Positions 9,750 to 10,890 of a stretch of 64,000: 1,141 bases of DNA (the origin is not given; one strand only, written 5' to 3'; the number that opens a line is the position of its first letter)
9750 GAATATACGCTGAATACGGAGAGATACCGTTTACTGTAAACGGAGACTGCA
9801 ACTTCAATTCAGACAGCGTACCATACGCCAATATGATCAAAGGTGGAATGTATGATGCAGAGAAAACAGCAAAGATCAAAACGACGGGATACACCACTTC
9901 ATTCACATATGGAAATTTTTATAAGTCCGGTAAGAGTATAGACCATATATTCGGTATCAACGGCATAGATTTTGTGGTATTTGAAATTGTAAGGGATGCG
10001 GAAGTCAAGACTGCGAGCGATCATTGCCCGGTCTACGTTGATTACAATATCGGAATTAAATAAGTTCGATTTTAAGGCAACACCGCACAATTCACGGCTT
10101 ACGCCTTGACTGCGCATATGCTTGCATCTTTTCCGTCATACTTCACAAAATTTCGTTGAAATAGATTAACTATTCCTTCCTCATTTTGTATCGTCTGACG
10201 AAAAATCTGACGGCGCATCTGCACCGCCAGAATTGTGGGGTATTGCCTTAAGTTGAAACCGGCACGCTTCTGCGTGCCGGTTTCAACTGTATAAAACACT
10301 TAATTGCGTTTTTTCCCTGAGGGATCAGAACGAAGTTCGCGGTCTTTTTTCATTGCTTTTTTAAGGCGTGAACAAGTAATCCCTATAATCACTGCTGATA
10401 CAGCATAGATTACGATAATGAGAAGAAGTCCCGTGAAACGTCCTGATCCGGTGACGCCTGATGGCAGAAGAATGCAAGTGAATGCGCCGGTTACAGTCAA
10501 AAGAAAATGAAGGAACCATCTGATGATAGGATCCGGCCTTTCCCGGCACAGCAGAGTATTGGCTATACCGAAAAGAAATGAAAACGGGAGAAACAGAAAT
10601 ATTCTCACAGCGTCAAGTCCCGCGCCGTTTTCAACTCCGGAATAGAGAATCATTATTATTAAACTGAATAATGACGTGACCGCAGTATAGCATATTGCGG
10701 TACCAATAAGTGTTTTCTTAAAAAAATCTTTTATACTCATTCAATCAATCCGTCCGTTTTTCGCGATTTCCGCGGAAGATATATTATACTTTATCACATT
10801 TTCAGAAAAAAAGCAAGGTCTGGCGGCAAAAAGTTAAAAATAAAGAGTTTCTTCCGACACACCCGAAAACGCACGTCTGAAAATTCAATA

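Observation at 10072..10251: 180-bp element present twice, 34.8 kb apart, at 173/180 identity, with differences concentrated in predicted loops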

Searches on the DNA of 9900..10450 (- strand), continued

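Call 43: search_with_rna_model(model_id=R1, sources=[window, L005, L006, L007, L008, L009, L010, L011, L012, L013, L014, L015, L016, L017, L018, L019, L020, L021, L022, L023, L024, L025, L026, L027, L028, L029, L030, L031, L032, L033, L034, L035, L036, L037, L038, L039, L040, L041, L042, L043, L044, L045, L046, L047, L048, L049, L050, L051, L052, L053, L054, L055, L056, L057, L058, L059, L060, L061, L062, L063, L064, L065, L066, L067, L068, L069, L070, L071, L072, L073, L074, L075, L076, L077, L078, L079, L080, L081, L082, L083, L084, L085, L086, L087, L088, L089, L090, L091, L092, L093, L094, L095, L096, L097, L098, L099, L100, L101, L102, L103], max_evalue=0.001)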
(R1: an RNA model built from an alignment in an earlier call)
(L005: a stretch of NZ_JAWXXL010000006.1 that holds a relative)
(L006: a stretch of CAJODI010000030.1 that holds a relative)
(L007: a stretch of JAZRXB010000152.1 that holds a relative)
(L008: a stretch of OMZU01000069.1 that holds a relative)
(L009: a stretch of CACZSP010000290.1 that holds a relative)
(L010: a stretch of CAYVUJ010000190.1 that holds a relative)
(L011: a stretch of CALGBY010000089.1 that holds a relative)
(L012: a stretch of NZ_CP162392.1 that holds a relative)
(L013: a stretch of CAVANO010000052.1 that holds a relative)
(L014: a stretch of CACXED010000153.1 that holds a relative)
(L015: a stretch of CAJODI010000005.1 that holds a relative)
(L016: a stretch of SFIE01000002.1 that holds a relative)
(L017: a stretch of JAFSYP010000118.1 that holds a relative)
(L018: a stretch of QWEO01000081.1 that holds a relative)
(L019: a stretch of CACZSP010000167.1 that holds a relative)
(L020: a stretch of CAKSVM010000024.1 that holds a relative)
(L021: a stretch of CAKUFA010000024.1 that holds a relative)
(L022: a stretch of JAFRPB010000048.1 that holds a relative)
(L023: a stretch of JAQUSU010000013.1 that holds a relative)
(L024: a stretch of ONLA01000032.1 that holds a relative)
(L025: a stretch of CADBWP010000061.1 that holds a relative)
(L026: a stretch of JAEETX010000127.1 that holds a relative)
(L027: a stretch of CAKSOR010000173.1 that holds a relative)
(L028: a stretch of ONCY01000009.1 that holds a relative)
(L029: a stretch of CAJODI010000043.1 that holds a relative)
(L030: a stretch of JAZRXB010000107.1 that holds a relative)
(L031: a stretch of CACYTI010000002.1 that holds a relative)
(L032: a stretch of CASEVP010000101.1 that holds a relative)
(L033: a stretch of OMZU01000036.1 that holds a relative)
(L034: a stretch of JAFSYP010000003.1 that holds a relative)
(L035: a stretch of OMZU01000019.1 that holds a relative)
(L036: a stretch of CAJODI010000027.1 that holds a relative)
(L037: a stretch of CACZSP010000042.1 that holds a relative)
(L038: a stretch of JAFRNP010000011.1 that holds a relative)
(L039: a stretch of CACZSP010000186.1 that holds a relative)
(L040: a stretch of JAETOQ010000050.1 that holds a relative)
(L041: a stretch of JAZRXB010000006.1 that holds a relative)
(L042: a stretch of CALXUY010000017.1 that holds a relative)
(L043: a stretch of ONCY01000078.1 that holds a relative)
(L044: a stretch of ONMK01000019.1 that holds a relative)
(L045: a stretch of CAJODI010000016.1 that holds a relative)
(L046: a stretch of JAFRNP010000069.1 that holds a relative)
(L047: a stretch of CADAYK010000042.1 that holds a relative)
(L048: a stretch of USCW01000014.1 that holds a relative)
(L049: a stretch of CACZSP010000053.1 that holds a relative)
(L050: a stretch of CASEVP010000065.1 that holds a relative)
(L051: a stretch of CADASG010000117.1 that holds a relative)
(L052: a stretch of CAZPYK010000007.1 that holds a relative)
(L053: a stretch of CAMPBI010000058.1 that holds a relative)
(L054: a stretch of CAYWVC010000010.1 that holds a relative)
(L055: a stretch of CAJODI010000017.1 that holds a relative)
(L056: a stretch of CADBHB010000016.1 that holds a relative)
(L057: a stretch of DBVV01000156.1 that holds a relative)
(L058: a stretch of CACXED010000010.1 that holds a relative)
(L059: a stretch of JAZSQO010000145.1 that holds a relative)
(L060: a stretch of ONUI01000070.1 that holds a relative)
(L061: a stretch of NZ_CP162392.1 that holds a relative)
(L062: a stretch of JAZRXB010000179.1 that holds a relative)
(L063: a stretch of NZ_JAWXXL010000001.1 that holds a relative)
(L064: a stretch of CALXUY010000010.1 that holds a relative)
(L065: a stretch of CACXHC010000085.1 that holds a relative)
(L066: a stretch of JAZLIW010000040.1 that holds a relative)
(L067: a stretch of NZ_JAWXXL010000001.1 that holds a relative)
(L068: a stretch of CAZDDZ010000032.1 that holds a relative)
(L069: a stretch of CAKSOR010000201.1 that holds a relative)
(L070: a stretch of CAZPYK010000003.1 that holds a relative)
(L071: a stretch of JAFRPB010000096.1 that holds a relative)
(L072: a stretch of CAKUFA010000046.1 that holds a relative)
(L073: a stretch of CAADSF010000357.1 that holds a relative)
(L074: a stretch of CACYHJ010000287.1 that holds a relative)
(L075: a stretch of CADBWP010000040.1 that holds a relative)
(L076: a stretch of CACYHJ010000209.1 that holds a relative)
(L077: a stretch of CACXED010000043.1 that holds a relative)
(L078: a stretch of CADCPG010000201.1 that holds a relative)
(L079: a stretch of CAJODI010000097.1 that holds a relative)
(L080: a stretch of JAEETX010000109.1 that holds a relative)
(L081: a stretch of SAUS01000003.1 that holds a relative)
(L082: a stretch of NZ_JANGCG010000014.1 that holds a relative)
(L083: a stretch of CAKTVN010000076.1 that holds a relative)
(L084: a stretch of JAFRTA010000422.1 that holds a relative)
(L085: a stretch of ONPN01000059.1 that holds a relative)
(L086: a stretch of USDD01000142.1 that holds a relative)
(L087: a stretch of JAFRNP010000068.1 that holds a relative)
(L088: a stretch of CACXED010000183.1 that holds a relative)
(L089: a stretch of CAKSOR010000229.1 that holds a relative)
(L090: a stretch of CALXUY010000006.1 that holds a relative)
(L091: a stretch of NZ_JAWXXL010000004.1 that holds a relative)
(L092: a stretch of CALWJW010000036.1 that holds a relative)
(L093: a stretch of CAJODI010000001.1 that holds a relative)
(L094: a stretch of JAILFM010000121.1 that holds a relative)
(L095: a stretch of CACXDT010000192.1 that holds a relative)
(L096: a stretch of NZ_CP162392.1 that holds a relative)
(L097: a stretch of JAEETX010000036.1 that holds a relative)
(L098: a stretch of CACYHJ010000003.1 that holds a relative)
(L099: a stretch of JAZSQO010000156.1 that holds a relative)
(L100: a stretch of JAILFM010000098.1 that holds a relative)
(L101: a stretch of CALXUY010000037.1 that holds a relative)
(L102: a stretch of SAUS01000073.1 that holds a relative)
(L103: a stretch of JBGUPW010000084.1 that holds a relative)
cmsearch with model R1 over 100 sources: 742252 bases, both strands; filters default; matches with E-value up to 0.001: 177.
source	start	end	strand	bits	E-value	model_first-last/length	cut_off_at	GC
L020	2487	2666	-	190.3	6.5e-44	1-180/180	no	0.48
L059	6635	6814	-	189.3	1.1e-43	1-180/180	no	0.41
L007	7656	7835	+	188.7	1.5e-43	1-180/180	no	0.48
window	10072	10251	-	188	2.3e-43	1-180/180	no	0.43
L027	2393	2572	+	187.9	2.4e-43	1-180/180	no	0.48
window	44914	45093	-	187.9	2.5e-43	1-180/180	no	0.43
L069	1519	1698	-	187.7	2.8e-43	1-180/180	no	0.49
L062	101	280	-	180.7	1.4e-41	1-180/180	no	0.49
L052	5000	5179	+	179.6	2.6e-41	1-180/180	no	0.42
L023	7483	7662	+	178.3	5.4e-41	1-180/180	no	0.45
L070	963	1142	+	176.4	1.6e-40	1-180/180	no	0.44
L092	2558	2738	+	169.8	6.5e-39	1-180/180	no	0.47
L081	1240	1419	+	159.4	2.3e-36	1-180/180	no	0.54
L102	4481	4660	-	159.1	2.7e-36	1-180/180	no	0.53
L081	4770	4949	-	154.8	2.9e-35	1-180/180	no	0.56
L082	2055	2235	+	150.4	3.5e-34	1-180/180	no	0.5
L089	3224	3422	-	148.2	1.2e-33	1-180/180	no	0.46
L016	2615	2794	-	148.1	1.3e-33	1-180/180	no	0.52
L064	2008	2199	-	141.2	6.2e-32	1-180/180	no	0.49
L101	431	641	-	139.9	1.3e-31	1-180/180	no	0.44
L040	5807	5985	-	133.9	3.9e-30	1-180/180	no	0.54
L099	4413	4552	-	119.8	1e-26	41-180/180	5'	0.39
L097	3213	3381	-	116.4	7.1e-26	1-180/180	no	0.48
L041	1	141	+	115.6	1.1e-25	40-180/180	5'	0.5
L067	2327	2493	-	113.2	4.3e-25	1-180/180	no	0.49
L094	7144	7312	+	111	1.4e-24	1-180/180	no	0.42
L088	3201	3331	-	108.2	7.2e-24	50-180/180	5'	0.49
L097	2063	2232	-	107.1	1.3e-23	1-180/180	no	0.46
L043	2566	2734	+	105.6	3.1e-23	1-180/180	no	0.49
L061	6831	6999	-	104.3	6.3e-23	1-180/180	no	0.46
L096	3977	4145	-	104.3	6.3e-23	1-180/180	no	0.46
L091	610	776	-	102.9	1.4e-22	1-180/180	no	0.49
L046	436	604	+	102.3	1.9e-22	1-180/180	no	0.49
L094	1295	1463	+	101.2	3.5e-22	1-180/180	no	0.4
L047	916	1080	-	100.6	5e-22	1-180/180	no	0.45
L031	902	1070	+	98.1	2.1e-21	1-180/180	no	0.47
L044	1205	1373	-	97.9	2.4e-21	1-180/180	no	0.48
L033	6342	6510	+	97.8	2.5e-21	1-180/180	no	0.46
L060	3716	3884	+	97.6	2.7e-21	1-180/180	no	0.47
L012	3278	3446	+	97.4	3.1e-21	1-180/180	no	0.46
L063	3367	3533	+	94.5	1.6e-20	1-180/180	no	0.48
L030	1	122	+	93.8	2.4e-20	59-180/180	5'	0.49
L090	1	127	-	92.6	4.5e-20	1-126/180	3'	0.42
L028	628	796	-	92.2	5.6e-20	1-180/180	no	0.48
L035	7368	7520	-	91.9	6.7e-20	1-180/180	no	0.43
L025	4279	4507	-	88.9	3.6e-19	1-180/180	no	0.48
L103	5816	5984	-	84.8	3.6e-18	1-180/180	no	0.45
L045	540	684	+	83.2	9.1e-18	1-180/180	no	0.45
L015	957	1095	+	82.4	1.4e-17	1-180/180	no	0.45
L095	2627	2843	-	81.4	2.5e-17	1-180/180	no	0.43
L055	5409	5550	+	79.2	8.4e-17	1-180/180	no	0.46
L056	2125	2286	-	77.6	2.1e-16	1-180/180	no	0.5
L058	1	81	+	77.6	2.1e-16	100-180/180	5'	0.43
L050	55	229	-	76.4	4.1e-16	1-180/180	no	0.4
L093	2293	2436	-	75.9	5.3e-16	1-180/180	no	0.47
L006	7566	7708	-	74.6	1.1e-15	1-180/180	no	0.5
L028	5541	5666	+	74.3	1.3e-15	1-180/180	no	0.47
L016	405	522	-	74.2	1.4e-15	1-180/180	no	0.57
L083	4308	4476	-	73.2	2.5e-15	1-180/180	no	0.45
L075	5553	5717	+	72.1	4.7e-15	1-180/180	no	0.48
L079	3087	3220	-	72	4.7e-15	1-180/180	no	0.47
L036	3631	3729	+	71.9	5.1e-15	1-180/180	no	0.49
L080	7247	7373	-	71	8.5e-15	43-180/180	5'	0.45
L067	2327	2493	+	70.8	9.8e-15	1-180/180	no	0.49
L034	1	141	-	67.2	7.1e-14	1-140/180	3'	0.47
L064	2008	2199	+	64.9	2.7e-13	1-180/180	no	0.49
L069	1519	1698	+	64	4.3e-13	1-180/180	no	0.49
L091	610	776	+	63.7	5.1e-13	1-180/180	no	0.49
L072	7825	7992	+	62.6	9.4e-13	1-180/180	no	0.46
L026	1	118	+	62.4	1.1e-12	52-180/180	5'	0.45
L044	1205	1373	+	62.1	1.3e-12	1-180/180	no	0.48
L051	6550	6724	-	61.7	1.6e-12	1-180/180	no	0.47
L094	1295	1463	-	61.2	2.1e-12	1-180/180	no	0.4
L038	6524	6662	-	60.8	2.6e-12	28-180/180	5'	0.5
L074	4685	4837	+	60.5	3.2e-12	1-180/180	no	0.49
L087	1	140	+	59.7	5e-12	30-180/180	5'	0.5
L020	2487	2666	+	59.4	5.9e-12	1-180/180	no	0.48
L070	963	1142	-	58.6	8.9e-12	1-180/180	no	0.44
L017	6705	6845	-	58.5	9.7e-12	29-180/180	5'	0.47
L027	2393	2572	-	58.4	1e-11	1-180/180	no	0.48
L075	2014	2134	-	58.4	1e-11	1-180/180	no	0.49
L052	5000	5179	-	58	1.3e-11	1-180/180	no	0.42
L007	7656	7835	-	57.4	1.8e-11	1-180/180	no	0.48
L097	3213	3381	+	57.3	1.9e-11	1-180/180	no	0.48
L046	436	604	-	56.5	2.9e-11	1-180/180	no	0.49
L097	2063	2232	+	56.4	3.1e-11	1-180/180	no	0.46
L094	7147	7312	-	56.1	3.6e-11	1-180/180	no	0.42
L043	2566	2734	-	55.7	4.6e-11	1-180/180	no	0.49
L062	101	280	+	55.4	5.5e-11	1-180/180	no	0.49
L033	6342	6510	-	55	6.8e-11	1-180/180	no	0.46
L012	3278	3446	-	53.1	2e-10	1-180/180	no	0.46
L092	2558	2738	-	52.9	2.2e-10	1-180/180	no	0.47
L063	3367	3533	-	52.5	2.7e-10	1-180/180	no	0.48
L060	3716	3884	-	52.2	3.3e-10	1-180/180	no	0.47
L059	6635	6814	+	51.6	4.6e-10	1-180/180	no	0.41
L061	6831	6999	+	51.1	6.3e-10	1-180/180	no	0.46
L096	3977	4145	+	51.1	6.3e-10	1-180/180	no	0.46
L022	1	145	-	50.8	7.2e-10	1-144/180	3'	0.46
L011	4303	4470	-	50.5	8.9e-10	1-180/180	no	0.4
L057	57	255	-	50.2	1e-09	1-180/180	no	0.51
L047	916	1080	+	50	1.1e-09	1-180/180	no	0.45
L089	3224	3422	+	50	1.2e-09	1-180/180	no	0.46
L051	6550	6724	+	49.3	1.7e-09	1-180/180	no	0.47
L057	57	255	+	48.9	2.1e-09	1-180/180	no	0.51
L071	5507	5646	+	48.6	2.6e-09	1-139/180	3'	0.49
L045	540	684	-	48.5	2.7e-09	1-180/180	no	0.45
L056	2125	2286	+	48.4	2.8e-09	1-180/180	no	0.5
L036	3631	3729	-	48.3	3e-09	1-180/180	no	0.49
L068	5400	5565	-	47.9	3.6e-09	1-180/180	no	0.43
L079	3087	3220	+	47.8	3.9e-09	1-180/180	no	0.47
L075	2014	2134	+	47.6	4.3e-09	1-180/180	no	0.49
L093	1569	1611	+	47.3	5.1e-09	1-180/180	no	0.42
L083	4308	4476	+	47.1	5.9e-09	1-180/180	no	0.45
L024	200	242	-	47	6.1e-09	1-180/180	no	0.47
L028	628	796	+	47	6.3e-09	1-180/180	no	0.48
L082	2055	2235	-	45.9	1.1e-08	1-180/180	no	0.5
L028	5541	5666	-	45.8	1.2e-08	1-180/180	no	0.47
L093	2293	2436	+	45.6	1.4e-08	1-180/180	no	0.47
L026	1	118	-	45.6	1.4e-08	1-118/180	3'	0.45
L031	902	1070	-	45.4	1.5e-08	1-180/180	no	0.47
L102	4481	4660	+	45.2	1.7e-08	1-180/180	no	0.53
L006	7566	7708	+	45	1.9e-08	1-180/180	no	0.5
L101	431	641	+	44.9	2e-08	1-180/180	no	0.44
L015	957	1095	-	44.9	2e-08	1-180/180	no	0.45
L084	4689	4731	+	44.7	2.2e-08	1-180/180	no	0.53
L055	5409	5550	-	44.4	2.6e-08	1-180/180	no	0.46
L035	7368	7520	+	44.4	2.6e-08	1-180/180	no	0.43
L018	2808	2860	+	44.1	3.1e-08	1-180/180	no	0.49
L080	7247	7373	+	43.7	4.1e-08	1-127/180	3'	0.45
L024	200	242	+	43.5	4.4e-08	1-180/180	no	0.47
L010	28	81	+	42.8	6.6e-08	1-180/180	no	0.43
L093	1569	1611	-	42.7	6.8e-08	1-180/180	no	0.42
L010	28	81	-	42.7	6.8e-08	1-180/180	no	0.43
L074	4685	4837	-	42.7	6.8e-08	1-180/180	no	0.49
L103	5816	5984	+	42.7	6.9e-08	1-180/180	no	0.45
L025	4279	4507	+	42.5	7.7e-08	1-180/180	no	0.48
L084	4689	4731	-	41.8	1.2e-07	1-180/180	no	0.53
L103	1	87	-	41.7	1.2e-07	1-87/180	3'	0.41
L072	7825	7992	-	41.3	1.6e-07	1-180/180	no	0.46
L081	1240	1419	-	41.1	1.7e-07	1-180/180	no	0.54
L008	1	97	+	41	1.8e-07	72-180/180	5'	0.46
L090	1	127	+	40.4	2.5e-07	44-180/180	5'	0.42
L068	5400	5565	+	39.9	3.4e-07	1-180/180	no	0.43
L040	5807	5985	+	39.8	3.6e-07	1-180/180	no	0.54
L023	7483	7662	-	37.8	1.1e-06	1-180/180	no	0.45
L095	2627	2843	+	37.4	1.3e-06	1-180/180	no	0.43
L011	2493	2726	+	36.6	2.1e-06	1-180/180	no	0.46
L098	904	1000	+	36.1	2.8e-06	1-98/180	3'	0.52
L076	1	96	-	35.7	3.5e-06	1-96/180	3'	0.51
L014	1777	1883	+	35.6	3.8e-06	1-180/180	no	0.51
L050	55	229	+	34.8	6e-06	1-180/180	no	0.4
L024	7275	7384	+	32.5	2.1e-05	30-138/180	no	0.45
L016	2615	2794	+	32.1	2.7e-05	1-180/180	no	0.52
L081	4770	4949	+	32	2.8e-05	1-180/180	no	0.56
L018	2808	2860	-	31.7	3.4e-05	1-180/180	no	0.49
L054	4358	4495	-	31.7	3.4e-05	1-180/180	no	0.46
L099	4413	4552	+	31.6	3.5e-05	1-129/180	3'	0.39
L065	1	85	+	31.6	3.6e-05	85-180/180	5'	0.51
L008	1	97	-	30.6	6.4e-05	1-98/180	3'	0.46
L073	1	73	-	30.4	7.1e-05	1-79/180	3'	0.45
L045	233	275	-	30.2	7.9e-05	1-180/180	no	0.33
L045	233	275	+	29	0.00015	1-180/180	no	0.33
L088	3201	3331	+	28.9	0.00016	1-120/180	3'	0.49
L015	2544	2586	-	28.8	0.00017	1-180/180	no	0.42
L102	1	58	-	28.8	0.00017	1-59/180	3'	0.55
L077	5507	5610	+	28.5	0.0002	1-131/180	3'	0.44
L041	1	141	-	28.4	0.00021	1-130/180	3'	0.5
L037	1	75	-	28.4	0.00022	1-76/180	3'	0.52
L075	5553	5719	-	28.3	0.00023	1-180/180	no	0.49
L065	1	85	-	28.1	0.00025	1-85/180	3'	0.51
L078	1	87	+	27.4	0.00037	95-180/180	5'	0.48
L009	2674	2758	+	26.1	0.00078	1-139/180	3'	0.45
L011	4303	4468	+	26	0.00081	1-180/180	no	0.4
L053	2549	2600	-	26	0.00085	129-180/180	5'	0.46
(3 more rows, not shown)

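Call 50: search_with_rna_model(model_id=R1, sources=[L189, L192, L195, L124, L153, L147], max_evalue=0.00001)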
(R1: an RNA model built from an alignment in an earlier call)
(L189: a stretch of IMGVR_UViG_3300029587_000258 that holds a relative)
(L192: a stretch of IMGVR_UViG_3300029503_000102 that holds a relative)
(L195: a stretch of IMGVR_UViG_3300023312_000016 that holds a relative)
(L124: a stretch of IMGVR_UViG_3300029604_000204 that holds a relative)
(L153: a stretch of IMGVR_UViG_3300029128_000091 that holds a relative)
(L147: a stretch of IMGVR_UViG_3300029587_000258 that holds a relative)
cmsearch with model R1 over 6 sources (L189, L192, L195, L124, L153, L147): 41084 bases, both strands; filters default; matches with E-value up to 0.00001: 21.
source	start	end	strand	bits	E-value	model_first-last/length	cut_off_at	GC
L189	3878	4057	-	161.6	3.6e-38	1-180/180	no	0.53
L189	6805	6984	+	151.6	9.7e-36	1-180/180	no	0.54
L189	1743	1922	+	149.3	3.5e-35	1-180/180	no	0.53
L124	2938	3114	+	139.1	1.1e-32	1-180/180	no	0.54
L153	3540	3716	-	136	6.3e-32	1-180/180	no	0.55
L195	451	742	-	118.1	1.5e-27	1-180/180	no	0.59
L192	11155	11261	+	99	6.8e-23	1-180/180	no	0.59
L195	177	297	-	95.7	4.3e-22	1-180/180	no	0.6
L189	1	89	+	65.1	1.3e-14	93-180/180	5'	0.58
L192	1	91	+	65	1.4e-14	91-180/180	5'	0.58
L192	12988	13120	-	57.8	7.8e-13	75-180/180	5'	0.59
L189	10556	10636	-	56.9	1.3e-12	101-180/180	5'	0.62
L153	4667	4739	-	52.1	1.9e-11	109-180/180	5'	0.64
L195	1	92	-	50.6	4.4e-11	1-93/180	3'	0.52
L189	3878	4057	+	46.3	5e-10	1-180/180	no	0.53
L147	1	75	-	44.9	1.1e-09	1-76/180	3'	0.56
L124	6148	6211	-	44.4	1.5e-09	117-180/180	5'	0.62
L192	11155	11261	-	38.3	4.5e-08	1-180/180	no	0.59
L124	1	166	+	37.7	6.5e-08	65-180/180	5'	0.61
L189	6805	6984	-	34.1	4.9e-07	1-180/180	no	0.54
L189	1743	1922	-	30.8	3.1e-06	1-180/180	no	0.53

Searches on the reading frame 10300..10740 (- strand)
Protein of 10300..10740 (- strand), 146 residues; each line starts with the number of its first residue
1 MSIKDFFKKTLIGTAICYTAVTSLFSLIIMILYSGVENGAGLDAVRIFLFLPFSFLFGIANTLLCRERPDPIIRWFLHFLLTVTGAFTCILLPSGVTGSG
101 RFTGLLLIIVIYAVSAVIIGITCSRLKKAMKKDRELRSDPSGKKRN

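Call 12: find_encoding_contigs(protein=window:10300-10740:-, flank=3000, max_places=10)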
Protein window:10300-10740:- (146 aa): 3 contigs read that carry it; 1 place shown.
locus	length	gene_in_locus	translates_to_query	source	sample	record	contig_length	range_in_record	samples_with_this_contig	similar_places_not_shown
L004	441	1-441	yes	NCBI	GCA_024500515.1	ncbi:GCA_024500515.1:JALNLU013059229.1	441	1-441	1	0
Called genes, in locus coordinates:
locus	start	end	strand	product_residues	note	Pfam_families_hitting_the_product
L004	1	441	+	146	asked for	?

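Call 45: search_protein_families(library=pfam, proteins=[window:10300-10740:-])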
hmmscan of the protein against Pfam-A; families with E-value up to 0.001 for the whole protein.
window:10300-10740:- (146 aa): 0 families
